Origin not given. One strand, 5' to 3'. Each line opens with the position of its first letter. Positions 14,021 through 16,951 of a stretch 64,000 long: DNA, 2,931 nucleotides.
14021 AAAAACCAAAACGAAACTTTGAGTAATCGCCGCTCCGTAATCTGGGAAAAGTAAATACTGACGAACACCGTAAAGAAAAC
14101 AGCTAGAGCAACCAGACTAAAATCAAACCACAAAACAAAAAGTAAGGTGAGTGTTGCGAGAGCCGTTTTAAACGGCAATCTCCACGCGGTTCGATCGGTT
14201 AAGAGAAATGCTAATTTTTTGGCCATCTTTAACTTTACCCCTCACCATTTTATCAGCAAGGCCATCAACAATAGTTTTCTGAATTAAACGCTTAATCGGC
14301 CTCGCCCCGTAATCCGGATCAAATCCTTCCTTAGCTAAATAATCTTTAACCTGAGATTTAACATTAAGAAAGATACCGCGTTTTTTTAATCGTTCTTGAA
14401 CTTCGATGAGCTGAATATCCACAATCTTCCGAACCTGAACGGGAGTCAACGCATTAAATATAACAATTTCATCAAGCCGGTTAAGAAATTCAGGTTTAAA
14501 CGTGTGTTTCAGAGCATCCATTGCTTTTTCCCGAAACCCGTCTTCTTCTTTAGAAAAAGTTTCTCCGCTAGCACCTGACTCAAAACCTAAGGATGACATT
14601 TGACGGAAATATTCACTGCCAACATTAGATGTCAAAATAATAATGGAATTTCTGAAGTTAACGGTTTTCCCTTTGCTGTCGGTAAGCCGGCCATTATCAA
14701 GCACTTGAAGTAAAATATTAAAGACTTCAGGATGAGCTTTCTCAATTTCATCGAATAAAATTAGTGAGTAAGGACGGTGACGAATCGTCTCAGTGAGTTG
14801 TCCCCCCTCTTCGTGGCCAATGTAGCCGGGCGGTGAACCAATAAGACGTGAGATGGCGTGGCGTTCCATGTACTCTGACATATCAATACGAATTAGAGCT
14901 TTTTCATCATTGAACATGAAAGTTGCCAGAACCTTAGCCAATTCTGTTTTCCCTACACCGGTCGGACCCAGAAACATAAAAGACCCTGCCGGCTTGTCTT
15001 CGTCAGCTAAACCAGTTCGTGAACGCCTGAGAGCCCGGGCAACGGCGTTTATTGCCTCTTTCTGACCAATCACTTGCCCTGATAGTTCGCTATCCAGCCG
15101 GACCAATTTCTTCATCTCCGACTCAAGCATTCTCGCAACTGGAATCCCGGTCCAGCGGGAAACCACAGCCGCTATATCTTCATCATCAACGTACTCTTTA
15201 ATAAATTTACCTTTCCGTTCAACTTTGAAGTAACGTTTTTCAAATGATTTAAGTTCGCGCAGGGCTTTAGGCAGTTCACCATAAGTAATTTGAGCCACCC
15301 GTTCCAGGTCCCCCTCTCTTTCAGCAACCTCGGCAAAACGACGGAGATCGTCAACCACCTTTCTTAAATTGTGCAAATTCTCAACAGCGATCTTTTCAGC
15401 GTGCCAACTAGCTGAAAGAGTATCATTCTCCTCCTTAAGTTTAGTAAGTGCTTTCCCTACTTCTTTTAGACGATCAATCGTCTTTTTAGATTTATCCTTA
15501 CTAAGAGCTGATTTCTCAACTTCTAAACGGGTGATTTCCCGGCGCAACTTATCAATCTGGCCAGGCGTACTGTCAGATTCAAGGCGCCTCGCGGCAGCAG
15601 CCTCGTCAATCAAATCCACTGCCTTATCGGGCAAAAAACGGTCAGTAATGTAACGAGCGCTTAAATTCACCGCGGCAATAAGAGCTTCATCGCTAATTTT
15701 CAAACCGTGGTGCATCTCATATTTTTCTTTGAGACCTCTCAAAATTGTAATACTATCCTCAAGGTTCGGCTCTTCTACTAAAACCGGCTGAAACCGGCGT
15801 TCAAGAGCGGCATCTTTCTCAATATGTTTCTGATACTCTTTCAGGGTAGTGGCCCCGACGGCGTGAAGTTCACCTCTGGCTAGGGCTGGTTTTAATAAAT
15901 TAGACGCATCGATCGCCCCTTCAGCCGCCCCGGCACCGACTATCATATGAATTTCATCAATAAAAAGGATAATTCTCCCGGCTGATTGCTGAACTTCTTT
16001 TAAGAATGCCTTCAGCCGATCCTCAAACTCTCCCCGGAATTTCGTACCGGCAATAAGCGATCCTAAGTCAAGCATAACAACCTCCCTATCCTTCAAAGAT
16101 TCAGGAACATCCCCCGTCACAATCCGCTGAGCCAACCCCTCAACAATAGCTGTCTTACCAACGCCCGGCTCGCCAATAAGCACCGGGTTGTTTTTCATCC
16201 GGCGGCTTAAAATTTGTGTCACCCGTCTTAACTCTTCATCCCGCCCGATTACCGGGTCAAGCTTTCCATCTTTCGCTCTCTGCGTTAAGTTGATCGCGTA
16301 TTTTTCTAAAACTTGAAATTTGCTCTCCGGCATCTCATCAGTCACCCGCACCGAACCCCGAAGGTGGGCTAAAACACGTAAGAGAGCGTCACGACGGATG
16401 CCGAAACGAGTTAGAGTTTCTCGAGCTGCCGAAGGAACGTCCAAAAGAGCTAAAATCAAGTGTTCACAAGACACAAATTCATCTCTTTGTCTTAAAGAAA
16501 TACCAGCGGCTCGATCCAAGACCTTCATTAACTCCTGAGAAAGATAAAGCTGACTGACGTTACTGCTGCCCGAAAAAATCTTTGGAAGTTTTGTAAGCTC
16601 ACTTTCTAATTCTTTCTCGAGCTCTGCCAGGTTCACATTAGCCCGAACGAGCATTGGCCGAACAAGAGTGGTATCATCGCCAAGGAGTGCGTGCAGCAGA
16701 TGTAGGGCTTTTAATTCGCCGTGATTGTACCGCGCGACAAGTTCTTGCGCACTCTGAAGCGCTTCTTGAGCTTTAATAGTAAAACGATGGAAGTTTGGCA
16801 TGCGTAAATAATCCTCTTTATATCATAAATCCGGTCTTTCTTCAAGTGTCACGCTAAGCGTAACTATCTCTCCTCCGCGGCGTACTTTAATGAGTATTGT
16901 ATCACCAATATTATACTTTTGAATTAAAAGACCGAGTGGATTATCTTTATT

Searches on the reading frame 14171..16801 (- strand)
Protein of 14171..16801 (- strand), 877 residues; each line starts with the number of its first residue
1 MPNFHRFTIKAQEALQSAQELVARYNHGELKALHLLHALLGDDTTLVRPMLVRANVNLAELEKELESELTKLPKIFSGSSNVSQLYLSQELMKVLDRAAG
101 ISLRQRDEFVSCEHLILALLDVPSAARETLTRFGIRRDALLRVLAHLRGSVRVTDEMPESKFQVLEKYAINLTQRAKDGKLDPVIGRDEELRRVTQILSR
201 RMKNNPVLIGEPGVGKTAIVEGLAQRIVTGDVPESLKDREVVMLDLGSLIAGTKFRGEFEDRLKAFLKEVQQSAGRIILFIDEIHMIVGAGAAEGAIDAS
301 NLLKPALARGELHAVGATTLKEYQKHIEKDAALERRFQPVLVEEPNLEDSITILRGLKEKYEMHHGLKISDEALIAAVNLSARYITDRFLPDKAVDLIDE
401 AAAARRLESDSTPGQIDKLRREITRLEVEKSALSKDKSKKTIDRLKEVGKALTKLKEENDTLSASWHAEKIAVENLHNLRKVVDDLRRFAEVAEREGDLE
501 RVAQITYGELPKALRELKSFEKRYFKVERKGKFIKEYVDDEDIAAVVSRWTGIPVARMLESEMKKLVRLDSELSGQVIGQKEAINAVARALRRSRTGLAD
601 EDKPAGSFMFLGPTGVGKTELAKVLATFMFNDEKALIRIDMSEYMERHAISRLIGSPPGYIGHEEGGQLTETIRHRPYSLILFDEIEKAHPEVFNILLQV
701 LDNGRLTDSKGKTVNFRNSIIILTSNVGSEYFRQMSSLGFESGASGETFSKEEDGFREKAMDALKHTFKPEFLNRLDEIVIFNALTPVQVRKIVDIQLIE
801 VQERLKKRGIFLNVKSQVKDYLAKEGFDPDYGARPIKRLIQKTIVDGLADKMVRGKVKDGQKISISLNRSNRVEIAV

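Call 46: search_protein_families(library=pfam, proteins=[window:14171-16801:-], max_evalue=0.00001)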
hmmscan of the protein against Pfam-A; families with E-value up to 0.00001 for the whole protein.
window:14171-16801:- (877 aa): 12 families
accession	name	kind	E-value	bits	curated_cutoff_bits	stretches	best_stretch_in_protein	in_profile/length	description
PF07724.20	AAA_2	-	5.6e-69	231.8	27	1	603-779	1-166/166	AAA domain (Cdc48 subfamily)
PF17871.7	AAA_lid_9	-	1.2e-35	122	22.8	1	347-447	2-102/104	AAA lid domain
PF10431.15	ClpB_D2-small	-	3.7e-26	91.4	21.9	1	785-865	1-81/81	C-terminal, D2-small domain, of ClpB protein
PF00004.35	AAA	-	3.5e-23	82.9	21.2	2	207-320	2-110/131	ATPase family associated with various cellular activities (AAA)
PF07728.20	AAA_5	-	8.6e-17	61.9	22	1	608-729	2-125/139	AAA domain (dynein-related subfamily)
PF02861.25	Clp_N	-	9.1e-16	58.2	20.7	2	100-149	3-53/53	Clp amino terminal domain, pathogenicity island component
PF13191.12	AAA_16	-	4.2e-12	47.3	32.6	1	184-230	2-51/167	AAA ATPase domain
PF13401.12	AAA_22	-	7.3e-12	46.2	27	0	604-703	4-110/130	AAA domain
PF00158.32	Sigma54_activat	-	2e-08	34.5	20.2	1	606-709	23-125/168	Sigma-54 interaction domain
PF13173.12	AAA_14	-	3.8e-07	30.6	27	0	207-290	6-77/129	AAA domain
PF01637.24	ATPase_2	-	7.7e-07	29.6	33.2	0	187-294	4-129/225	ATPase domain predominantly from Archaea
PF20720.3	nSTAND3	-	1.8e-06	28.2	27.2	0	203-229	17-43/155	Novel STAND NTPase 3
